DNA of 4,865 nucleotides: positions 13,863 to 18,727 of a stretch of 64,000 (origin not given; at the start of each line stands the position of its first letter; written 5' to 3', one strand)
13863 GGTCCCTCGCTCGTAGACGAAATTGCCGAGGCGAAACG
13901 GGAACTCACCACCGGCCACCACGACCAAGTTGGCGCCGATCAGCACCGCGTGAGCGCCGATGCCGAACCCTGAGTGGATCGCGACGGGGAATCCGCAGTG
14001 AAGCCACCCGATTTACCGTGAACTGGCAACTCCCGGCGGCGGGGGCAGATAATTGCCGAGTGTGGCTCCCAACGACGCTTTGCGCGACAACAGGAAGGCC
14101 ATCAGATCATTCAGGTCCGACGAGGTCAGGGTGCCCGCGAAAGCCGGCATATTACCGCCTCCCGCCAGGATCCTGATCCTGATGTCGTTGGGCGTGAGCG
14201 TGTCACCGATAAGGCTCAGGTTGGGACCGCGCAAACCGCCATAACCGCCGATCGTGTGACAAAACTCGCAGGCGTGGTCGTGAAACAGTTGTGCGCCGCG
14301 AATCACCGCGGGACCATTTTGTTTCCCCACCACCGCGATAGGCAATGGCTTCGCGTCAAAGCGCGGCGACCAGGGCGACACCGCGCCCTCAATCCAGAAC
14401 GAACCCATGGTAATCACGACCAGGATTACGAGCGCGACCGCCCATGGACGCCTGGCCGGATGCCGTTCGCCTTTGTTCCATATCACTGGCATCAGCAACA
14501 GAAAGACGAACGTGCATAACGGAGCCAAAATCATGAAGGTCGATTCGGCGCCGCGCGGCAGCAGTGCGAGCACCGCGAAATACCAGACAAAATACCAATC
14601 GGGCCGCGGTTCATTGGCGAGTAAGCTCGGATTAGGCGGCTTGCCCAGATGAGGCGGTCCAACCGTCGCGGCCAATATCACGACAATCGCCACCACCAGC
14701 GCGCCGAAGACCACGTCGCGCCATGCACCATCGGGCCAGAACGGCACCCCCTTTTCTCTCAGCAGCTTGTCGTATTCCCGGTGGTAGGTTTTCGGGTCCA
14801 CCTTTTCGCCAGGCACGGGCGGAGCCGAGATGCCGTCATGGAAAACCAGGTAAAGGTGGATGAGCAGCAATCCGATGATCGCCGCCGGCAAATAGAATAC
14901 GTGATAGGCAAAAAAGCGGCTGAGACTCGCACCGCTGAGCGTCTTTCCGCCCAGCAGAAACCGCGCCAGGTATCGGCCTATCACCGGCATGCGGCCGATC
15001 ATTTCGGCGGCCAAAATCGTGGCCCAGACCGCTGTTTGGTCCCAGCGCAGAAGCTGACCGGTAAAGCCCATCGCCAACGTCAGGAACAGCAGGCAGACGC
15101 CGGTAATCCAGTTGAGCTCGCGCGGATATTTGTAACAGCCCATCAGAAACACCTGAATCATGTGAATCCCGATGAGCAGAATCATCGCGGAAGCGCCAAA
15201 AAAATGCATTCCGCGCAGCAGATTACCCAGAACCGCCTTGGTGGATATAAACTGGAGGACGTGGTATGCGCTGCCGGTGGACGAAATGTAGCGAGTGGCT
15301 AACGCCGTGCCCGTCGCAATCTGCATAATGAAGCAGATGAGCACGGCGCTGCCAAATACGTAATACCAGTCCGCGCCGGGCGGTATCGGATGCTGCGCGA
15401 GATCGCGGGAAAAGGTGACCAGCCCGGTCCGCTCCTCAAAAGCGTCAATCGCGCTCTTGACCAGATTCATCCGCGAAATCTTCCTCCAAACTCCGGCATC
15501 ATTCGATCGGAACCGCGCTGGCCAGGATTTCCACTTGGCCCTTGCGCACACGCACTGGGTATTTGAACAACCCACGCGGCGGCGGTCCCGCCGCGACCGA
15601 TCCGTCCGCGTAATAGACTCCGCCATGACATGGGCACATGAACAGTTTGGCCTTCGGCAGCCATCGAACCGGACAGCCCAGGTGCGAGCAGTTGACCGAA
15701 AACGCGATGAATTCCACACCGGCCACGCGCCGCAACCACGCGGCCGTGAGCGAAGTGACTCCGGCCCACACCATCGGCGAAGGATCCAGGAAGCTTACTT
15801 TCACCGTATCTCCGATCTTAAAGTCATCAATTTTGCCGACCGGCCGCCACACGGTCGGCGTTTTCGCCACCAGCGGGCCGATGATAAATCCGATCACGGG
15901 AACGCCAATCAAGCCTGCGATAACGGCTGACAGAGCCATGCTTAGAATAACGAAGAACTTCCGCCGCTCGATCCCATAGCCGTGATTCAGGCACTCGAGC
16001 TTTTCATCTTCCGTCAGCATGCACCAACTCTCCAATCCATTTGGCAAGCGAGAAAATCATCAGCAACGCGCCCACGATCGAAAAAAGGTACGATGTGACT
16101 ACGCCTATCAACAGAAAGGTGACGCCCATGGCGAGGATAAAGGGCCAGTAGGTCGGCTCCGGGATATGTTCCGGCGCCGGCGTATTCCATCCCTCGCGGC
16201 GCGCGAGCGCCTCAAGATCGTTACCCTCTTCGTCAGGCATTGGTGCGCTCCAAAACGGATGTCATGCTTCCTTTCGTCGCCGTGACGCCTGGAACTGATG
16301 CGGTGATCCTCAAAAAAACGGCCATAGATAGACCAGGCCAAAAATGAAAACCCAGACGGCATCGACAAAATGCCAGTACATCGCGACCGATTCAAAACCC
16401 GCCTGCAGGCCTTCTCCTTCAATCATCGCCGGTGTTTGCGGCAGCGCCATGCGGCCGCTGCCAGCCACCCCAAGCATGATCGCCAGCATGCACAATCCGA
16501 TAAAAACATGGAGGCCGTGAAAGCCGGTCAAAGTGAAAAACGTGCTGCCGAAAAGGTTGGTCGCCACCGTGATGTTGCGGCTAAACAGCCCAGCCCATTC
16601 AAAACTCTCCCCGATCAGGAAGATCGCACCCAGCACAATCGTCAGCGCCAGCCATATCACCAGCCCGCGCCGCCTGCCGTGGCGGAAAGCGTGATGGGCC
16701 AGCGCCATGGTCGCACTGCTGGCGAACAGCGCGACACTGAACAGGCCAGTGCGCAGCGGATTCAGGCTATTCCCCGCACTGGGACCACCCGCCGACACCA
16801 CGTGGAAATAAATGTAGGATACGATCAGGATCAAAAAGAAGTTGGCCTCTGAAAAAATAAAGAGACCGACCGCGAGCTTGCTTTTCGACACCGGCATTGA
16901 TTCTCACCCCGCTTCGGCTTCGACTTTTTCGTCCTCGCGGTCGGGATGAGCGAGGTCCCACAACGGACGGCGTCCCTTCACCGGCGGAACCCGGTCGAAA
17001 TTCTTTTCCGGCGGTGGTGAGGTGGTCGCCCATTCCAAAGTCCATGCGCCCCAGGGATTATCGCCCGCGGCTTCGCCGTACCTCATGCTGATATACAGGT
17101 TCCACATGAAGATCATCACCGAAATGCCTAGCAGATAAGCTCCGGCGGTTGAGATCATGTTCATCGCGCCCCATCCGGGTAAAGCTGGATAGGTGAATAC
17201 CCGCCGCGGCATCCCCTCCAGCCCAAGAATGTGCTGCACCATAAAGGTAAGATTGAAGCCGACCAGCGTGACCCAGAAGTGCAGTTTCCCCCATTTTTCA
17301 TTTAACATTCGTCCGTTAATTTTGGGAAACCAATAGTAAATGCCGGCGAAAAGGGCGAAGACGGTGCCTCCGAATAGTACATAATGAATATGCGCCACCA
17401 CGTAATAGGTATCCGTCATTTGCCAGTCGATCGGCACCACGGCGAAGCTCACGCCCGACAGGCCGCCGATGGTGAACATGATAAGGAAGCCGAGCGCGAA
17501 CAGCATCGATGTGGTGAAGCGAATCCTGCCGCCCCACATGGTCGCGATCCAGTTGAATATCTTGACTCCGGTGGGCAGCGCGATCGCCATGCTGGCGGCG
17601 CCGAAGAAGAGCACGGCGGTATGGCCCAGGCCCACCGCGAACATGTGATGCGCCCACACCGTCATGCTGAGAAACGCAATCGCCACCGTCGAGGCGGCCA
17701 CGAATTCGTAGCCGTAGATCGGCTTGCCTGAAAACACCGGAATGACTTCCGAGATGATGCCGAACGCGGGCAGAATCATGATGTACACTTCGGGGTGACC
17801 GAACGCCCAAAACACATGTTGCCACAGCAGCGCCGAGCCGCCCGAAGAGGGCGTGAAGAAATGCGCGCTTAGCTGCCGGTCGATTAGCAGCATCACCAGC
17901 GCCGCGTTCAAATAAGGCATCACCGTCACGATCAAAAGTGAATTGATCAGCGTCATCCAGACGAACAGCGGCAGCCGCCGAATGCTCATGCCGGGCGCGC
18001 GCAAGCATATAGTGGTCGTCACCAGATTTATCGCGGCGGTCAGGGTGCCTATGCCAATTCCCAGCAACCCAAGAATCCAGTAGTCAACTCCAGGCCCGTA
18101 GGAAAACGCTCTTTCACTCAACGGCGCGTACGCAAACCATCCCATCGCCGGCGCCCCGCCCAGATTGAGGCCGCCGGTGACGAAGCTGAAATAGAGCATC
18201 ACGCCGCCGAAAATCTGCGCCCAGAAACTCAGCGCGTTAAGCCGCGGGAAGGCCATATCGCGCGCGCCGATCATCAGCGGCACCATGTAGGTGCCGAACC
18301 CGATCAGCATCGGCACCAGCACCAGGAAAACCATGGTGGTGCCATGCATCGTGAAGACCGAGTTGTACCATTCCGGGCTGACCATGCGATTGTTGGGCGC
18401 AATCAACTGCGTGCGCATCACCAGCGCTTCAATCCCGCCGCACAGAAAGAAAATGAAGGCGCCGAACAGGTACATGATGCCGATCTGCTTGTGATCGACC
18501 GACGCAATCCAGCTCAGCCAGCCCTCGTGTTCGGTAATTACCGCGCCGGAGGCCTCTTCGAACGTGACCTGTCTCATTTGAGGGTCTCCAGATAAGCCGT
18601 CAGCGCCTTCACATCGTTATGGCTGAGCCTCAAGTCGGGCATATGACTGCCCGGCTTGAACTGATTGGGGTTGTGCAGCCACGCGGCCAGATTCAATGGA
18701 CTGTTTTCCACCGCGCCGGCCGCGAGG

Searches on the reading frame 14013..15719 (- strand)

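Call 64: search_protein_families(library=pfam, proteins=[window:14013-15719:-], max_evalue=0.00001)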
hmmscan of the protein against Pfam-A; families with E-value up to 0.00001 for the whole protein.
window:14013-15719:- (568 aa): 3 families
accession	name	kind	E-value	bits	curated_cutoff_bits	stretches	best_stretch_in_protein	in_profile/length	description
PF00033.24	Cytochrome_B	-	2e-40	139.1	27.2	1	110-292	4-185/189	Cytochrome b/b6/petB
PF13631.11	Cytochrom_B_N_2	-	3.7e-39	134.8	27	1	178-359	2-167/169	Cytochrome b(N-terminal)/b6/petB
PF13442.11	Cytochrome_CBB3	-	3.6e-09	37.3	27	1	474-543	5-68/68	Cytochrome C oxidase, cbb3-type, subunit III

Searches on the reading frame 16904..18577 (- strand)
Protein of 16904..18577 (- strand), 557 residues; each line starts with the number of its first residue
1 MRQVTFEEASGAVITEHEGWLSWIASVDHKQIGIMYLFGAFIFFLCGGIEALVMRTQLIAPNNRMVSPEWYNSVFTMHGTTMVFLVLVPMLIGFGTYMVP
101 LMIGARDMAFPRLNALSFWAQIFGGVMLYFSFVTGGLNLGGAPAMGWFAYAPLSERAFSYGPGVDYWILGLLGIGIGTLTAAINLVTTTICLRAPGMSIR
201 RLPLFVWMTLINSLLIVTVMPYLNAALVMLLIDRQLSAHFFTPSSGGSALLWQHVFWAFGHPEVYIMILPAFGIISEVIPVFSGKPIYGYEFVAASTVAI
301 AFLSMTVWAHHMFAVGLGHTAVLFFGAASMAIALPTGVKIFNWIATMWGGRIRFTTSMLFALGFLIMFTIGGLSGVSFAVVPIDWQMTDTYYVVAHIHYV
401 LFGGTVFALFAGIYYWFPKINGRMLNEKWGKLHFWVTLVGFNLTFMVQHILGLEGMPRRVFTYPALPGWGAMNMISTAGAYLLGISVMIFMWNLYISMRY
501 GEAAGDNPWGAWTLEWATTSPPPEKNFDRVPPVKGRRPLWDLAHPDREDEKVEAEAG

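Call 64: search_protein_families(library=pfam, proteins=[window:16904-18577:-], max_evalue=0.00001)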
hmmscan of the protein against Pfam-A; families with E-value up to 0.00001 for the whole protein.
window:16904-18577:- (557 aa): 1 family
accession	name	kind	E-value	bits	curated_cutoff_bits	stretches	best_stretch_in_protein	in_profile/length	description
PF00115.25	COX1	-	5.5e-159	530.1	34.8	1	31-482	1-436/436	Cytochrome C and Quinol oxidase polypeptide I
